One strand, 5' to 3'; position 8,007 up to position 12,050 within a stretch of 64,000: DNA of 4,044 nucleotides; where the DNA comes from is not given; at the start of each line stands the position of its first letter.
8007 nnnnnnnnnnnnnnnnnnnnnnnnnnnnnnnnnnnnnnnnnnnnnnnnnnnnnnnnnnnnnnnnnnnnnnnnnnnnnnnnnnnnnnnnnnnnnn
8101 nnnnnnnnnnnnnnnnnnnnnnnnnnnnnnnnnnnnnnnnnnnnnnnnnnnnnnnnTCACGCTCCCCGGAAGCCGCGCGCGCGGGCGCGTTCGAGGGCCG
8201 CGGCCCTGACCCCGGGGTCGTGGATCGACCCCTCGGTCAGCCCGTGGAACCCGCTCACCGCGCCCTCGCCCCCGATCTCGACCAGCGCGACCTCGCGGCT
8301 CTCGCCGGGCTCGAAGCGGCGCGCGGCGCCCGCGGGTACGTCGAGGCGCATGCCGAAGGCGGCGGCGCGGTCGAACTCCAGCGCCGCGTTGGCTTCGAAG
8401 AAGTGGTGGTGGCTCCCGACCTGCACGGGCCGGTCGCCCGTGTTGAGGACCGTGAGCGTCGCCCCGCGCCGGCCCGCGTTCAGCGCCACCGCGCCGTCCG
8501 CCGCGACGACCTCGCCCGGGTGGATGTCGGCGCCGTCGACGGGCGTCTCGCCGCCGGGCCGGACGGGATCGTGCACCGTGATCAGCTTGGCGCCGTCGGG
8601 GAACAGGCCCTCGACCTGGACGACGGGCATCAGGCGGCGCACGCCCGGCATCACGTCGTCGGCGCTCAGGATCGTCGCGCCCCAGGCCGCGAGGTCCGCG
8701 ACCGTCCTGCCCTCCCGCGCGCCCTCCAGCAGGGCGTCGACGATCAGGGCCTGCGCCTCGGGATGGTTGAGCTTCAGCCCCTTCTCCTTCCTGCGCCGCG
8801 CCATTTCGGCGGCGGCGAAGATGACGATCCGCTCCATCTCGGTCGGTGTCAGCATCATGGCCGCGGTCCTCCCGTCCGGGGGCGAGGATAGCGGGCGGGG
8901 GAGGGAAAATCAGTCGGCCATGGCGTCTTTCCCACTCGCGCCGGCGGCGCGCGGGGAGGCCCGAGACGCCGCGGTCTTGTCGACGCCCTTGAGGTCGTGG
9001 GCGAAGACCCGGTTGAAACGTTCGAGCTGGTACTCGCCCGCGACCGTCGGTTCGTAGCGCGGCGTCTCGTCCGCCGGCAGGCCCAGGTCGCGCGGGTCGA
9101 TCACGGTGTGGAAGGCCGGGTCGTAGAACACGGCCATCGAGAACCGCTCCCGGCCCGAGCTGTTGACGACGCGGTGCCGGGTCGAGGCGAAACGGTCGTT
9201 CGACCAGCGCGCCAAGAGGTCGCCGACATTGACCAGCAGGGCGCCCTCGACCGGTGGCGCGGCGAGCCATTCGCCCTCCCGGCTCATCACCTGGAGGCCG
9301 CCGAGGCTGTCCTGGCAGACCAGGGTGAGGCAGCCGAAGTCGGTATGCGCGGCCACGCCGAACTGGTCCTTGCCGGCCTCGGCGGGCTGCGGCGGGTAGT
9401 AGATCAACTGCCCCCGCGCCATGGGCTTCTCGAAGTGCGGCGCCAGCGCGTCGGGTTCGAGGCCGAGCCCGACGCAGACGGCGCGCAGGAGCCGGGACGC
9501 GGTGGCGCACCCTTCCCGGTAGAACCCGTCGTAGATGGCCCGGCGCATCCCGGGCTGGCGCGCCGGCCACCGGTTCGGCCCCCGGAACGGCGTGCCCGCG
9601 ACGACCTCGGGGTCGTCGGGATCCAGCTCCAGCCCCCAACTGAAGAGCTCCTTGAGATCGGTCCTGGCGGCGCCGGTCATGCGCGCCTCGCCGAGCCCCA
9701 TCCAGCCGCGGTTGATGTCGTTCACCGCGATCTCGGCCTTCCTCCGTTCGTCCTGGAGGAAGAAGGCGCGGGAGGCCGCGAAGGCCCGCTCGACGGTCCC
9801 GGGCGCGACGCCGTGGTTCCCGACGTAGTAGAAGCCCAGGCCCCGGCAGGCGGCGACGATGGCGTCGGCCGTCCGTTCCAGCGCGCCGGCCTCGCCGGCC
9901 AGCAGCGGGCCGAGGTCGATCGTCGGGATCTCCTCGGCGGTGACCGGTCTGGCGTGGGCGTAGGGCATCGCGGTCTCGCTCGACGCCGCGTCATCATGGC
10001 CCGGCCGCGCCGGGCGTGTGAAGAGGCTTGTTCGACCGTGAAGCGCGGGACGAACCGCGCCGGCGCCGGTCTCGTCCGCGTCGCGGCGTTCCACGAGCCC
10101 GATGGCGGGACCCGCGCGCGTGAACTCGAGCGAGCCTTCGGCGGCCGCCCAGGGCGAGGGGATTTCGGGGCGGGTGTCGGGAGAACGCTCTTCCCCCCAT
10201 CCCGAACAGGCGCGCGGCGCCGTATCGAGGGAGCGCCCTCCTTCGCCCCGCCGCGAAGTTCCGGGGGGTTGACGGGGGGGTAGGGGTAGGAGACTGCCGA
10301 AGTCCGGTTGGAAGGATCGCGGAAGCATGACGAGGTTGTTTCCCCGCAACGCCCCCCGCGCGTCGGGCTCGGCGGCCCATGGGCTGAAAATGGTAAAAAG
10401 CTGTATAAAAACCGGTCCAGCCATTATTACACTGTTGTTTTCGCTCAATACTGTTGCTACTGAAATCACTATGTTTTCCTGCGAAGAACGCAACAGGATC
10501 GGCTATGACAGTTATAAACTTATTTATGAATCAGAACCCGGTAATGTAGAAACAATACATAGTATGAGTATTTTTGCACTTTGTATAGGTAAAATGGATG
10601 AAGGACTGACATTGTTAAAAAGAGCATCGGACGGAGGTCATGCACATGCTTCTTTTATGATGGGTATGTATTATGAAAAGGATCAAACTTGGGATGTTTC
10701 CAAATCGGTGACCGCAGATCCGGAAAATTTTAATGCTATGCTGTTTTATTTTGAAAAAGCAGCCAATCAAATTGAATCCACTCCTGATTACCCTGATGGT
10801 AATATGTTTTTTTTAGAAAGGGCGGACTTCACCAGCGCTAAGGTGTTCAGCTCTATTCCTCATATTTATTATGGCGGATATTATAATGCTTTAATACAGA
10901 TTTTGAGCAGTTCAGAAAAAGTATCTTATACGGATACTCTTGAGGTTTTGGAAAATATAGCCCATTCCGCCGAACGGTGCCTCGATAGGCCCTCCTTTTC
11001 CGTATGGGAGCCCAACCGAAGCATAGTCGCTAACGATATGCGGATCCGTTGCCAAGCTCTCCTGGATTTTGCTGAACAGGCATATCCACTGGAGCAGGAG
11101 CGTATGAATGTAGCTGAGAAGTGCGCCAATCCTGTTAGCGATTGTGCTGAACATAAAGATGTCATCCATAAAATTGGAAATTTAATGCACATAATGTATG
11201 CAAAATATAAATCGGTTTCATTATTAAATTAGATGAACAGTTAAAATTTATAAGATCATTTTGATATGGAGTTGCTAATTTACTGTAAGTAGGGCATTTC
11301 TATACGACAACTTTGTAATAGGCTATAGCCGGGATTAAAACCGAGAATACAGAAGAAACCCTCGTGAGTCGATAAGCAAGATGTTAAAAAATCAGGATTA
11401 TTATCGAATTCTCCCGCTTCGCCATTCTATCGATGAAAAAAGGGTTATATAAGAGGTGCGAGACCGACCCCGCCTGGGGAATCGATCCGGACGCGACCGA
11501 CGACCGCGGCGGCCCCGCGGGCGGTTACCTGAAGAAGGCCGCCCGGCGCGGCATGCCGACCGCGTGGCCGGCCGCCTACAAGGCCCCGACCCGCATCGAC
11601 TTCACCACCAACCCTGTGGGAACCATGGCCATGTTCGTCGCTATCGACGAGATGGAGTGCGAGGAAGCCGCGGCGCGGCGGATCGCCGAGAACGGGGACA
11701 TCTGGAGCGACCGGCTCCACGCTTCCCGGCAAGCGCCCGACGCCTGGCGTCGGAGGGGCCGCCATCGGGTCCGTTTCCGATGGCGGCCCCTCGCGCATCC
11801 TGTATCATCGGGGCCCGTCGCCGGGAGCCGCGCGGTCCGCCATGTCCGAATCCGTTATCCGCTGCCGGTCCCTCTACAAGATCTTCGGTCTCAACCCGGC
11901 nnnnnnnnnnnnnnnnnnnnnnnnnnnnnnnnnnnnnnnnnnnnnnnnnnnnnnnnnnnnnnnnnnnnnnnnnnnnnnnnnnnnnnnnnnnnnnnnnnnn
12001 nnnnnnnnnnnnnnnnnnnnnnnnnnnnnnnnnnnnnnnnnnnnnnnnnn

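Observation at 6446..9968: Urease structural genes only (fused ureAB + ureC), no ureDEFG nearby, preceded by an IPNS-type 2OG oxygenase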

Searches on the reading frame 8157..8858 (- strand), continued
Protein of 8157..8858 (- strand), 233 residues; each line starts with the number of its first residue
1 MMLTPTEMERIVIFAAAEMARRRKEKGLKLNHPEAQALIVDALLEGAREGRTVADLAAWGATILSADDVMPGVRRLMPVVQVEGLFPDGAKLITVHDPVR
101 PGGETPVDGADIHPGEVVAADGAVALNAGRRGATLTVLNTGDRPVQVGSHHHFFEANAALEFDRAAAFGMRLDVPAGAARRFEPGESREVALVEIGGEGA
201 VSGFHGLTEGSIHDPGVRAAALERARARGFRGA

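Call 52: search_protein_families(library=ncbifam, proteins=[L002:12544-14133:+, L012:4776-6407:+, L053:6335-7555:+, L050:5520-6371:-, L052:1561-2565:-, L003:15415-16965:+], max_evalue=1e-10)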
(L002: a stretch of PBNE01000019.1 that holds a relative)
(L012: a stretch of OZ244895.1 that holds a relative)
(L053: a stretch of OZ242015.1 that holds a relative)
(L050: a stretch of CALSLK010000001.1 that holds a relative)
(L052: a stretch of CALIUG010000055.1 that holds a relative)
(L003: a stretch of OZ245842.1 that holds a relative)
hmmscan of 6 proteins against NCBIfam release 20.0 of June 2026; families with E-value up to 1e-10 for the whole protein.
L002:12544-14133:+ (529 aa): 9 families
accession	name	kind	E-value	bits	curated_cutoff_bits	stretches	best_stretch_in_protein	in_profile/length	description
NF045468.1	Opp5A_nikA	equivalog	3.5e-42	144.5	600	1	66-510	28-474/488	nickel ABC transporter substrate-binding protein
NF045467.1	Opp4A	equivalog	4.9e-33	114.2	650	2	207-368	209-380/556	oligopeptide ABC transporter substrate-binding protein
NF011942.0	PRK15413.1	equivalog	2.2e-30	105.9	594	1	52-486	28-474/512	glutathione ABC transporter substrate-binding protein GsiB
TIGR02294.1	nickel_nikA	equivalog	2.3e-28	99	393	1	80-369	29-328/501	nickel ABC transporter substrate-binding protein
NF043070.1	DppA_dipep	equivalog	1.9e-27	96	1005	1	180-487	180-498/535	dipeptide ABC transporter periplasmic-binding protein DppA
NF011689.0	PRK15109.1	equivalog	5e-22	78.3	560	1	184-486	189-501/547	ABC transporter substrate-binding protein SapA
NF011684.0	PRK15104.1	equivalog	7.3e-18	64.6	947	1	60-327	42-334/543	oligopeptide ABC transporter substrate-binding protein OppA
NF047575.1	opine_bind_CntA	exception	7e-16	57.9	800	1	86-369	65-361/535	staphylopine-dependent metal ABC transporter substrate-binding lipoprotein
NF010149.0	PRK13626.1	equivalog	5.4e-14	51.7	476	1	71-259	135-320/552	HTH-type transcriptional regulator SgrR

L012:4776-6407:+ (543 aa): 10 families
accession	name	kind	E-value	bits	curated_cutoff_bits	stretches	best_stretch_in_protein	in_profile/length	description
NF045468.1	Opp5A_nikA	equivalog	3.5e-41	141.2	600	1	76-515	27-464/488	nickel ABC transporter substrate-binding protein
NF045467.1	Opp4A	equivalog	4.3e-29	101.2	650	1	216-524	207-542/556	oligopeptide ABC transporter substrate-binding protein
TIGR02294.1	nickel_nikA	equivalog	3.9e-23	81.8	393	1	100-382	37-328/501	nickel ABC transporter substrate-binding protein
NF011942.0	PRK15413.1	equivalog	8.7e-23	80.8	594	1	74-505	35-478/512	glutathione ABC transporter substrate-binding protein GsiB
NF011689.0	PRK15109.1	equivalog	3.5e-22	78.8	560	1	216-501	212-501/547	ABC transporter substrate-binding protein SapA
NF011684.0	PRK15104.1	equivalog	7.6e-20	71.1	947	1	215-509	210-509/543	oligopeptide ABC transporter substrate-binding protein OppA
NF043070.1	DppA_dipep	equivalog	1.1e-17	63.9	1005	1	93-501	55-497/535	dipeptide ABC transporter periplasmic-binding protein DppA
NF007287.0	PRK09755.1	equivalog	2.2e-16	59.8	1098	0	219-513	209-505/535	ABC transporter substrate-binding protein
NF047575.1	opine_bind_CntA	exception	2.1e-14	53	800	1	100-501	67-496/535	staphylopine-dependent metal ABC transporter substrate-binding lipoprotein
TIGR04028.1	SBP_KPN_01854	hypoth_equivalog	3e-13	49.2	468.5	0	111-164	44-97/509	TIGR04028 family ABC transporter substrate-binding protein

L053:6335-7555:+ (406 aa): 9 families
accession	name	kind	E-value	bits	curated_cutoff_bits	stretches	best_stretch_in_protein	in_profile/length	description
NF038259.1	ectoine_DoeA_2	exception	2.5e-41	141.7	575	1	17-404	6-384/386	ectoine hydrolase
TIGR02993.1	ectoine_eutD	equivalog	2.6e-34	119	613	1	19-404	5-388/391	ectoine hydrolase DoeA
NF040821.1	dipep_PepQ_Arch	equivalog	4.6e-19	68.6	630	1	161-403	114-345/346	Xaa-Pro dipeptidase PepQ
NF008131.0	PRK10879.1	equivalog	5.1e-18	65.1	465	1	146-272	151-276/438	Xaa-Pro aminopeptidase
NF007310.0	PRK09795.1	equivalog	4.5e-14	52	393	1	163-404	121-356/361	aminopeptidase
NF011174.0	PRK14576.1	subfamily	1.6e-13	50.3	487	1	151-403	159-401/405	putative endopeptidase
NF011720.0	PRK15173.1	subfamily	9e-13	47.9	420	1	158-405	104-341/343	peptidase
NF011173.0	PRK14575.1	equivalog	1.1e-12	47.7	850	1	158-405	167-404/406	putative peptidase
TIGR00500.1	met_pdase_I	equivalog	7.4e-11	42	171.35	0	169-365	3-200/247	type I methionyl aminopeptidase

L050:5520-6371:- (283 aa): 3 families
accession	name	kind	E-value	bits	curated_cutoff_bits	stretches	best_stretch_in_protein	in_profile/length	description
NF007104.0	PRK09553.1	equivalog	1.1e-35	123.2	313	1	8-269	5-274/282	taurine dioxygenase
NF045815.1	Neo-PentlctneFsynPtlD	equivalog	1.7e-26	93.2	550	1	15-268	9-286/301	neopentalenolactone/pentalenolactone F synthase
NF049937.1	CMthFAOxDecarbScoE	equivalog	1.4e-12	47.3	400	1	15-268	9-283/295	(3R)-3-[(carboxymethyl)amino]fatty acid oxygenase/decarboxylase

L052:1561-2565:- (334 aa): 3 families
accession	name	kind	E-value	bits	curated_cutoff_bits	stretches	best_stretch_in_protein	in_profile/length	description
NF007104.0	PRK09553.1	equivalog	8.7e-29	100.6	313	1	131-319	95-276/282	taurine dioxygenase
NF045815.1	Neo-PentlctneFsynPtlD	equivalog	7.2e-21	74.7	550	1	8-309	2-280/301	neopentalenolactone/pentalenolactone F synthase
NF049937.1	CMthFAOxDecarbScoE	equivalog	4.2e-18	65.5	400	1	134-317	101-284/295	(3R)-3-[(carboxymethyl)amino]fatty acid oxygenase/decarboxylase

L003:15415-16965:+ (516 aa): 1 family
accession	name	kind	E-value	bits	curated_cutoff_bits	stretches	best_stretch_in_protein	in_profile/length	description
TIGR02369.2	trimeth_pyl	equivalog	4.1e-91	305.8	525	1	41-504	4-466/469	[trimethylamine--corrinoid protein] Co-methyltransferase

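Call 60: search_protein_families(library=pfam, proteins=[L043:5194-6627:+, L039:12462-13844:+, L020:14059-15429:+, L039:7575-8222:-, L007:12399-13475:-, L010:13593-17144:+, L010:17209-18231:+, L010:18235-19068:+, L007:9469-9960:+, L005:4242-5051:-])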
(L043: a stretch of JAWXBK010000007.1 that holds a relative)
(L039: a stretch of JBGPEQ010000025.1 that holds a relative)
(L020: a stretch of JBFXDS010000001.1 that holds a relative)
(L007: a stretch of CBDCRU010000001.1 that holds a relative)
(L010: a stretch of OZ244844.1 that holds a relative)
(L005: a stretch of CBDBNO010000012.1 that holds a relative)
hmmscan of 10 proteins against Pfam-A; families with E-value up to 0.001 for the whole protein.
L043:5194-6627:+ (477 aa): 2 families
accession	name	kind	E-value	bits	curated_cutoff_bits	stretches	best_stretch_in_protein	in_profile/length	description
PF05193.26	Peptidase_M16_C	-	7.4e-31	107.9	23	1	225-407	2-181/181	Peptidase M16 inactive domain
PF00675.25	Peptidase_M16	-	1.2e-23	84.1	22.3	1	71-217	2-147/149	Insulinase (Peptidase family M16)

L039:12462-13844:+ (460 aa): 1 family
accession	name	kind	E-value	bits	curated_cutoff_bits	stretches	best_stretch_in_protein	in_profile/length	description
PF00202.27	Aminotran_3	-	4.5e-38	131.4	30.5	1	61-455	6-403/403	Aminotransferase class-III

L020:14059-15429:+ (456 aa): 1 family
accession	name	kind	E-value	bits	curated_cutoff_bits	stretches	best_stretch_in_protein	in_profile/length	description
PF00120.29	Gln-synt_C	-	4e-104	348.8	24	1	118-452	2-344/344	Glutamine synthetase, catalytic domain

L039:7575-8222:- (215 aa): 0 families

L007:12399-13475:- (358 aa): 1 family
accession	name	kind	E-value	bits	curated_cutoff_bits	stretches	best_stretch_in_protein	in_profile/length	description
PF01063.24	Aminotran_4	-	1.6e-43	149.6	28.5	1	84-317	1-223/223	Amino-transferase class IV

L010:13593-17144:+ (1183 aa): 3 families
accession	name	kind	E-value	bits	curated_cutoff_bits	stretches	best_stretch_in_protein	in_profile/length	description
PF02867.20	Ribonuc_red_lgC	-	1.4e-120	403.8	23.9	2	190-744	2-461/523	Ribonucleotide reductase, barrel domain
PF08471.15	Ribonuc_red_2_N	-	5.3e-40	136.2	27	1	31-139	1-103/103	Class II vitamin B12-dependent ribonucleotide reductase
PF12637.14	TSCPD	-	7.7e-10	39.4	22.8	1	958-1055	3-85/88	TSCPD domain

L010:17209-18231:+ (340 aa): 1 family
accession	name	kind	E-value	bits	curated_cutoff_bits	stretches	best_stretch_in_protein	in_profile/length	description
PF02569.21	Pantoate_ligase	-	2.5e-92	309.3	20.7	1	61-332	3-267/268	Pantoate-beta-alanine ligase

L010:18235-19068:+ (277 aa): 2 families
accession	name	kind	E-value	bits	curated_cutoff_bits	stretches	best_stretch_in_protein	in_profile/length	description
PF02548.21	Pantoate_transf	-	8.6e-93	310.9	28.7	1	20-263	14-258/259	Ketopantoate hydroxymethyltransferase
PF01177.27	Asp_Glu_race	-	0.00023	21.5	31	0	148-212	38-101/211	Asp/Glu/Hydantoin racemase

L007:9469-9960:+ (163 aa): 0 families

L005:4242-5051:- (269 aa): 4 families
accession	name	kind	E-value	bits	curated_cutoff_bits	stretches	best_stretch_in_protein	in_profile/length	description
PF00702.32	Hydrolase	-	3e-24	86.9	26.4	1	32-226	1-190/191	haloacid dehalogenase-like hydrolase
PF13419.12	HAD_2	-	1e-16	62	23.8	1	35-226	1-171/178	Haloacid dehalogenase-like hydrolase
PF13242.12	Hydrolase_like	-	1.8e-07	31.4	22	1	189-258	3-75/75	HAD-hyrolase-like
PF12710.13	HAD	-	9.3e-05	23.4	27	1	35-222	1-187/189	haloacid dehalogenase-like hydrolase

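Call 61: search_protein_families(library=padloc, proteins=[L001:4547-4975:-, L001:4968-5342:-, L001:5431-5916:-, L001:3679-4302:-], max_evalue=0.01)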
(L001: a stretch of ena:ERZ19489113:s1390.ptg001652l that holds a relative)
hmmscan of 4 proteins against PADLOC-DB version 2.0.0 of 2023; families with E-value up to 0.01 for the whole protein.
L001:4547-4975:- (142 aa): 0 families

L001:4968-5342:- (124 aa): 0 families

L001:5431-5916:- (161 aa): 0 families

L001:3679-4302:- (207 aa): 0 families
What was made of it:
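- Tried and rejected: PADLOC scan of the low-GC ORF and the strain-specific genes of L001: nothing (call 61).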

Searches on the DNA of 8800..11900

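Call 47: search_rna_families(source=window, start=8800, end=11900, threshold=evalue, max_evalue=1)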
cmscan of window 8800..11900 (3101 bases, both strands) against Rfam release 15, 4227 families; matches with E-value up to 1: 0.
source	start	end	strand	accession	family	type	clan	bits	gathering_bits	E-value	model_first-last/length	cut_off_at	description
